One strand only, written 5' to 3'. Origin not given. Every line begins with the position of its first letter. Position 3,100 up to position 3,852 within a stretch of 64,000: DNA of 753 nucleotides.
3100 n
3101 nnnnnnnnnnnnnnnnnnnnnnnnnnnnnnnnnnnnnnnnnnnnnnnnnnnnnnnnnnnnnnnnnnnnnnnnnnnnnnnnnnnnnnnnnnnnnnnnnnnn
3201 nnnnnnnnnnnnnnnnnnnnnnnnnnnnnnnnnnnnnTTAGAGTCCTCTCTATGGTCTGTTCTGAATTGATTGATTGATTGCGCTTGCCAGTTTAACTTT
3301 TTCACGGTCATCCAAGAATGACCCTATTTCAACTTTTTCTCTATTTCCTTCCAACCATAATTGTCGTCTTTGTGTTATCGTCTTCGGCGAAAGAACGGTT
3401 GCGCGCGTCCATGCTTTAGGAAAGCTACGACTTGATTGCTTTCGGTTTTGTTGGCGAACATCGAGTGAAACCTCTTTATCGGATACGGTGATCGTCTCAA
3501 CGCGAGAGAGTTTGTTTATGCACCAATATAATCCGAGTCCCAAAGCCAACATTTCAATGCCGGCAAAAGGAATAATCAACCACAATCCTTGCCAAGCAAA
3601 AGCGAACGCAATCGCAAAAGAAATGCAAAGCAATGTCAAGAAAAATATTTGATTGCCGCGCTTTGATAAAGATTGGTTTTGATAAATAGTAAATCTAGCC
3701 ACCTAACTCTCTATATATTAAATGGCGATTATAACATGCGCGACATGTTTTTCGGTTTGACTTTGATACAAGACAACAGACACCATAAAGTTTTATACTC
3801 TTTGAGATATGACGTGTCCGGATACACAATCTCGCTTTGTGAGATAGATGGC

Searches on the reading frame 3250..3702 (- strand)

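Call 33: search_protein_families(library=pfam, proteins=[window:3250-3702:-], max_evalue=0.01)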
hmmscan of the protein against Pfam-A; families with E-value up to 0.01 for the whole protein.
window:3250-3702:- (150 aa): 1 family
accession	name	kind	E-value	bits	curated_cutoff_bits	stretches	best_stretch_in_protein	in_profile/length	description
PF10003.15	DUF2244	-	8.7e-33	113.4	27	1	8-144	3-136/138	Integral membrane protein (DUF2244)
